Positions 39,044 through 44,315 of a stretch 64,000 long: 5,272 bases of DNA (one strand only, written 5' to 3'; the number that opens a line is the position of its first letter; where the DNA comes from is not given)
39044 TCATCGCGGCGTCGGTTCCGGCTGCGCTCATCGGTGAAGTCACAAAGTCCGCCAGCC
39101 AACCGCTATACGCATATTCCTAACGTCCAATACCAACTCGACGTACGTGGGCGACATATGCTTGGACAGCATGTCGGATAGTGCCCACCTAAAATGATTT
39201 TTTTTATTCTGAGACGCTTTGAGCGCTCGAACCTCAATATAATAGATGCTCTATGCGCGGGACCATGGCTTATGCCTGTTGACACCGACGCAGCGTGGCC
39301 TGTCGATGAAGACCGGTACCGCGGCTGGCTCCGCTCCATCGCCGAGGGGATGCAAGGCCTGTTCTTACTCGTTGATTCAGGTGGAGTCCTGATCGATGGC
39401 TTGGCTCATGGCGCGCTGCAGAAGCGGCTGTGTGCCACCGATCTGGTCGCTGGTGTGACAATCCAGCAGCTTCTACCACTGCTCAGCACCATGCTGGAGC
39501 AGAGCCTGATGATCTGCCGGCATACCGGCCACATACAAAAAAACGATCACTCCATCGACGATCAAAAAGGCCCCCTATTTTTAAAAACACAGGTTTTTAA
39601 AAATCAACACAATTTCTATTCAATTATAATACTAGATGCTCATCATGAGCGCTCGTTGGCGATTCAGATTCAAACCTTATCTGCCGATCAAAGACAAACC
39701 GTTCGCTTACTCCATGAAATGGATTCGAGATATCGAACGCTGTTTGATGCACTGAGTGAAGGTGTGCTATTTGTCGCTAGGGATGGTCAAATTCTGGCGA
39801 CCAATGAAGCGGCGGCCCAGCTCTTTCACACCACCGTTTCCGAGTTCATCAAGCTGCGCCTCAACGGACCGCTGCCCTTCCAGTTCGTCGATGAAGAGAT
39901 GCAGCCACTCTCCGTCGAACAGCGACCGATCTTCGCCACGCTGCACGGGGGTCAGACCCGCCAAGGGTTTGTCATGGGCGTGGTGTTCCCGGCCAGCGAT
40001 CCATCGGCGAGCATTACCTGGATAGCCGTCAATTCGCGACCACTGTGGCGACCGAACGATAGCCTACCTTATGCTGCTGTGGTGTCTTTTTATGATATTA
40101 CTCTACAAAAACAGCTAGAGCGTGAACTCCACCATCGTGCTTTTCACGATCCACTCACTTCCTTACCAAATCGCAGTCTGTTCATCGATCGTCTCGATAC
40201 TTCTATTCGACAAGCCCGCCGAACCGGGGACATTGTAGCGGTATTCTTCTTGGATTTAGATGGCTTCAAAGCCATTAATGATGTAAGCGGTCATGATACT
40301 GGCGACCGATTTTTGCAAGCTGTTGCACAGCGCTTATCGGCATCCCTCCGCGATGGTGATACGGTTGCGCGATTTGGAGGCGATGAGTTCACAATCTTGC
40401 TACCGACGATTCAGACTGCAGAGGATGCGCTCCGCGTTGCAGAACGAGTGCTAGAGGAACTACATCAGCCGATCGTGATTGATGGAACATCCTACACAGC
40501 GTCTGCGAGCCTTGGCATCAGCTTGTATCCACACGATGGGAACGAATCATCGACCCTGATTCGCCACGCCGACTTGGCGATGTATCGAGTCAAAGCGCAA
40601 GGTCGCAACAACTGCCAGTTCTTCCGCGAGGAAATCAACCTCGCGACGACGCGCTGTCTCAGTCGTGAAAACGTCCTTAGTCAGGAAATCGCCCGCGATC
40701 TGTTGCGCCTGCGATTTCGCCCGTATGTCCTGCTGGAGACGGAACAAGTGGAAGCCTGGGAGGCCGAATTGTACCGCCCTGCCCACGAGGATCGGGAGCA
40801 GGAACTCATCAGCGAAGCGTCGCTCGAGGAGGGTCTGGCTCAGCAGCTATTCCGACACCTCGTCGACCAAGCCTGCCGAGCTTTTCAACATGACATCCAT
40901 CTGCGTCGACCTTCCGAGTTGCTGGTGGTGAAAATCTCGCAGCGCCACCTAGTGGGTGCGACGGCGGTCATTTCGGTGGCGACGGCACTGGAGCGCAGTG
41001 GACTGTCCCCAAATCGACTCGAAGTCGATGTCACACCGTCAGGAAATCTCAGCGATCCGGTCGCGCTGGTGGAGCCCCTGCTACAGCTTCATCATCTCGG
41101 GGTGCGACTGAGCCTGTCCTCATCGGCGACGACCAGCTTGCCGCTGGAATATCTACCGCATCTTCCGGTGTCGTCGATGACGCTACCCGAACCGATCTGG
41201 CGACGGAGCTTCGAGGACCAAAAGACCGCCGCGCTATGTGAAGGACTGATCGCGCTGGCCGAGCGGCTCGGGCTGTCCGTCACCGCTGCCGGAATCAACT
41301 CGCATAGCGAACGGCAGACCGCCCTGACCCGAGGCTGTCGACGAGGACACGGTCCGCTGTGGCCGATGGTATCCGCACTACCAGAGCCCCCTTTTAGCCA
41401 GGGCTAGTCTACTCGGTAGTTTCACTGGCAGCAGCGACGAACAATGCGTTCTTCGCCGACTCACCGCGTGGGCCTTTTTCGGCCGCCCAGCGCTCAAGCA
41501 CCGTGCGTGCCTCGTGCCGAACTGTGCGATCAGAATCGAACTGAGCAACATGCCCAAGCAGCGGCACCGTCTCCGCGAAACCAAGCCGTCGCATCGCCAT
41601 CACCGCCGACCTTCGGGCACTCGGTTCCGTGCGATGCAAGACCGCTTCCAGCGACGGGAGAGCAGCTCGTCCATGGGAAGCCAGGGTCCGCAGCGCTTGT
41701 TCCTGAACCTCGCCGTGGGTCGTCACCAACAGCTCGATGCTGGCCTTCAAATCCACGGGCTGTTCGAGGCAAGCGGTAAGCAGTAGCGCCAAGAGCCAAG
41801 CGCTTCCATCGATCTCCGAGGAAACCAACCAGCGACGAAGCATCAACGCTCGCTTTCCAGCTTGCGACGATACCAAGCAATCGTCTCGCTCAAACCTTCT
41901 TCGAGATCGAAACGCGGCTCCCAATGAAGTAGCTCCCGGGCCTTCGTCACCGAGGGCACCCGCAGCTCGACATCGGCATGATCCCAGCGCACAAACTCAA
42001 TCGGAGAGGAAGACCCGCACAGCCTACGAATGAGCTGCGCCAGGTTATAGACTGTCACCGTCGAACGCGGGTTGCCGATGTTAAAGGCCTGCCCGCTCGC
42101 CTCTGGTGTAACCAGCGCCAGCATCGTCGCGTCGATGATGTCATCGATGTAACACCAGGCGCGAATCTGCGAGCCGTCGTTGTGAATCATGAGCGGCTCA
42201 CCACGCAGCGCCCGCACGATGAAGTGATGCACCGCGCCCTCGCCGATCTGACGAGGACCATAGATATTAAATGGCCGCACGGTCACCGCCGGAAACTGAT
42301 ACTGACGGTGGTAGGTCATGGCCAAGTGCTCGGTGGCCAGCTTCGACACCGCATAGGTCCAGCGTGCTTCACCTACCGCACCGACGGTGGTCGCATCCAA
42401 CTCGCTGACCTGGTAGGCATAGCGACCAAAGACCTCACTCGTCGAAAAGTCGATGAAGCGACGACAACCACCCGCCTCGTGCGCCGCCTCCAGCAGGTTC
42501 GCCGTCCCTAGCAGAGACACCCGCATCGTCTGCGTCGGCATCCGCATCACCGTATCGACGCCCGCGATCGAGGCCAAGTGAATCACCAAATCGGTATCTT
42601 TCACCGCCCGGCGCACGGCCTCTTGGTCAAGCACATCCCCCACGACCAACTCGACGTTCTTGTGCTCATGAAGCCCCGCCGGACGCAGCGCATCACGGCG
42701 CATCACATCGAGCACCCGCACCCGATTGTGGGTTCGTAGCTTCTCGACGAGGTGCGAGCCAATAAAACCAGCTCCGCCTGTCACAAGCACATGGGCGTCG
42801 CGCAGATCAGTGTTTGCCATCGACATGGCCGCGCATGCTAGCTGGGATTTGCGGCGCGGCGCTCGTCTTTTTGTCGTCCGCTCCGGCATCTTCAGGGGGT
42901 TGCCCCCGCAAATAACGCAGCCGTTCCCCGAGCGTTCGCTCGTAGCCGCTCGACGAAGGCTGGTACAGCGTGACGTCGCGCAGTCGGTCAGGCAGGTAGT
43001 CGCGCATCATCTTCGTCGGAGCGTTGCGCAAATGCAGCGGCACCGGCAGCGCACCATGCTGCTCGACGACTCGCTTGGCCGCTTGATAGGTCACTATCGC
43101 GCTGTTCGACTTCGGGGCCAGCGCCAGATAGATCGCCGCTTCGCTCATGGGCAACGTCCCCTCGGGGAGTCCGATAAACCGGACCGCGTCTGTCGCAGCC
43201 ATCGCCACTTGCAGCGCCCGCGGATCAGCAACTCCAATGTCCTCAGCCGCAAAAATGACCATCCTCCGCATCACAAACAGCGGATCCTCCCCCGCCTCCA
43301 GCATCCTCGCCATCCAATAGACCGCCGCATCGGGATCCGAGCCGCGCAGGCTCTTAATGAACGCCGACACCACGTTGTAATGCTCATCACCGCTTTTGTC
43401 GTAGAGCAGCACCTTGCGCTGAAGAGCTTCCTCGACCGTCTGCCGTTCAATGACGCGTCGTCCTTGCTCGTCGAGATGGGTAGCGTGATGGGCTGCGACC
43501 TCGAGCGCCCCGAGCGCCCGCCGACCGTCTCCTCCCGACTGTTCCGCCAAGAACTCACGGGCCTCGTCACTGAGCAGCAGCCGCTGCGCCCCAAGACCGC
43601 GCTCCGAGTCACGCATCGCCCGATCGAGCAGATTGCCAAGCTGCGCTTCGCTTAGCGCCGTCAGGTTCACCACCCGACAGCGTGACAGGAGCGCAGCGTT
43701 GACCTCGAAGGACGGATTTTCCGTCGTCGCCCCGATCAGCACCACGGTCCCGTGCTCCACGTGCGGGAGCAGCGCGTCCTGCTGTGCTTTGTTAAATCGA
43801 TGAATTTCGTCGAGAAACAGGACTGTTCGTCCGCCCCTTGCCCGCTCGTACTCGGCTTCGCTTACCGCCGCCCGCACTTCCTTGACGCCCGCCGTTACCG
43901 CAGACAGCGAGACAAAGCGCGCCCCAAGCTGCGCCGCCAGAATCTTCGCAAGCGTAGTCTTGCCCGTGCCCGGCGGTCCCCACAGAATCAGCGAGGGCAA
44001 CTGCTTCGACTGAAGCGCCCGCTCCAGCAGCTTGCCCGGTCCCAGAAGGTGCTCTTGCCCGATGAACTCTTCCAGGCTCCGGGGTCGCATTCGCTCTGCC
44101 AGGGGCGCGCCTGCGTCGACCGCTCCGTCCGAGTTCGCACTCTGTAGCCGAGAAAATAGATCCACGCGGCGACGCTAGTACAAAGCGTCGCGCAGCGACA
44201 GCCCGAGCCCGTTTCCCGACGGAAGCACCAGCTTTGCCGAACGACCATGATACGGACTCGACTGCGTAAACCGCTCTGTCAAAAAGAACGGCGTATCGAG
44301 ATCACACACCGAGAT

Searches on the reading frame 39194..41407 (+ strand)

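Call 23: search_protein_families(library=pfam, proteins=[window:39194-41407:+], max_evalue=0.001)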
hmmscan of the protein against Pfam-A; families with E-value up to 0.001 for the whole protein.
window:39194-41407:+ (737 aa): 4 families
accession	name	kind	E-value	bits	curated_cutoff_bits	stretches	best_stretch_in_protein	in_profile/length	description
PF00990.26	GGDEF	-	4.3e-50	170.1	23.8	1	316-473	1-161/161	Diguanylate cyclase, GGDEF domain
PF00563.25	EAL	-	3.1e-23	82.8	31.3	1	494-722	3-232/236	EAL domain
PF13188.13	PAS_8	-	5.4e-06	26.6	21.8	1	179-217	2-40/65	PAS domain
PF00989.32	PAS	-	0.00016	22.1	22.6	1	179-237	2-64/113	PAS fold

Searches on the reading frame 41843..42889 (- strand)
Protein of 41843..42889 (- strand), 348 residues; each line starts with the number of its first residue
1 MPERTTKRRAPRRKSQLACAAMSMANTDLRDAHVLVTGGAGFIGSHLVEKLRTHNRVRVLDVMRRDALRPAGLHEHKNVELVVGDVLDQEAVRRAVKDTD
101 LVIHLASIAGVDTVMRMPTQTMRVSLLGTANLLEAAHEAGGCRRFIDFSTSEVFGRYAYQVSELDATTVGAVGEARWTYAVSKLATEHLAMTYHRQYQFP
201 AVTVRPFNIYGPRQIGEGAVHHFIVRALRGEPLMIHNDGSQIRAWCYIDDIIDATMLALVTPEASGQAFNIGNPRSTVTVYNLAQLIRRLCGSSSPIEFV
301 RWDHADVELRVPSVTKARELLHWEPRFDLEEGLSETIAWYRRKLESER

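Call 23: search_protein_families(library=pfam, proteins=[window:41843-42889:-], max_evalue=0.001)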
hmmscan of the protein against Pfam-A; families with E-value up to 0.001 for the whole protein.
window:41843-42889:- (348 aa): 10 families
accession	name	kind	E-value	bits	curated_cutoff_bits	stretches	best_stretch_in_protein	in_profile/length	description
PF01370.27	Epimerase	-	1.2e-56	192.2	20.9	1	34-272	1-240/240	NAD dependent epimerase/dehydratase family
PF16363.11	GDP_Man_Dehyd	-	2.1e-52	179.1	27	1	35-336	1-332/332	GDP-mannose 4,6 dehydratase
PF01073.25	3Beta_HSD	-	6.8e-27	94.6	22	1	35-269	1-246/280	3-beta hydroxysteroid dehydrogenase/isomerase family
PF07993.18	NAD_binding_4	-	2.6e-17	63.3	20.1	1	36-228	1-226/258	Male sterility protein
PF13460.12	NAD_binding_10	-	1.1e-14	55.2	27.2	1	38-171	1-119/184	NAD(P)H-binding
PF04321.23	RmlD_sub_bind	-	3e-12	46.7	27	1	33-295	2-235/287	RmlD substrate binding domain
PF02719.21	Polysacc_synt_2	-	3.6e-12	46.5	20.2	1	34-150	1-128/293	Polysaccharide biosynthesis protein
PF05368.20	NmrA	-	2.9e-09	37.4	27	1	32-146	3-103/298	NmrA-like family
PF03435.24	Sacchrp_dh_NADP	-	9.5e-06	26.4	25.1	1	39-117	5-87/129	Saccharopine dehydrogenase NADP binding domain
PF08659.16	KR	-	0.00015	22.2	22.6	1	33-136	2-123/180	KR domain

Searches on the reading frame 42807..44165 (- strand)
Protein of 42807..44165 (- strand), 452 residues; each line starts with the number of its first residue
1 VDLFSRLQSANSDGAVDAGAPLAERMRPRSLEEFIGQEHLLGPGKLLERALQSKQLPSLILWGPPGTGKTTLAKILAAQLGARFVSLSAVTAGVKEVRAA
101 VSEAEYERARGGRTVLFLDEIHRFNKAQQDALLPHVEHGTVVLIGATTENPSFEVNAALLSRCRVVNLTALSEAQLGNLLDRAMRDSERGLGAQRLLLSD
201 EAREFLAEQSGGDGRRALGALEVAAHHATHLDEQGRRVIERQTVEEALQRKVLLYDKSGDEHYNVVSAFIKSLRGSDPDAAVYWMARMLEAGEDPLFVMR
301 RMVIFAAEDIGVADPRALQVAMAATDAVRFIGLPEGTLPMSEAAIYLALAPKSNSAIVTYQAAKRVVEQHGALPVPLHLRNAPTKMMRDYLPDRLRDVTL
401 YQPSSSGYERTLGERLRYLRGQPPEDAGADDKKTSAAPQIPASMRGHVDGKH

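Call 23: search_protein_families(library=pfam, proteins=[window:42807-44165:-], max_evalue=0.001)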
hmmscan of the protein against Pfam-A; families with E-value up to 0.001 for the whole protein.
window:42807-44165:- (452 aa): 18 families
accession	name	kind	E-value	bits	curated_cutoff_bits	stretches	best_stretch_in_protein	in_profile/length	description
PF12002.13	MgsA_C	-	5.8e-54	182.9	27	1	275-388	1-114/167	MgsA AAA+ ATPase C terminal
PF16193.11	AAA_assoc_2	-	1.1e-25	90.1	34.3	1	194-274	3-81/81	AAA C-terminal domain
PF00004.35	AAA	-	3e-19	70.2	21.2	1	59-165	1-125/131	ATPase family associated with various cellular activities (AAA)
PF05496.18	RuvB_N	-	9.6e-16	58.4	27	1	26-150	1-123/159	Holliday junction DNA helicase RuvB P-loop domain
PF07728.20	AAA_5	-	1.8e-08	34.9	22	1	59-162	2-114/139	AAA domain (dynein-related subfamily)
PF13191.12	AAA_16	-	7.8e-08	33.4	32.6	1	46-84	15-55/167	AAA ATPase domain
PF01078.27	Mg_chelatase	-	4.8e-07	29.8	20.3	0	58-80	24-46/207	Magnesium chelatase, subunit ChlI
PF13173.12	AAA_14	-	6.3e-07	29.9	27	1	59-172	5-124/129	AAA domain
PF13401.12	AAA_22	-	6.9e-07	30.1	27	1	58-202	7-93/130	AAA domain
PF00158.32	Sigma54_activat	-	6.1e-06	26.5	20.2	0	107-150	90-131/168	Sigma-54 interaction domain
PF13238.12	AAA_18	-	5.4e-05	24.1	29.4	1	60-150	2-83/128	AAA domain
PF20720.3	nSTAND3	-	6.5e-05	23.1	27.2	1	58-104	19-64/155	Novel STAND NTPase 3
PF13671.12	AAA_33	-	6.7e-05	23.7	27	1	60-104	3-46/143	AAA domain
PF14532.12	Sigma54_activ_2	-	0.00011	22.9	25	1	52-157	18-96/138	Sigma-54 interaction domain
PF13521.12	AAA_28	-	0.00015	22.4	27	1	60-85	3-28/164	AAA domain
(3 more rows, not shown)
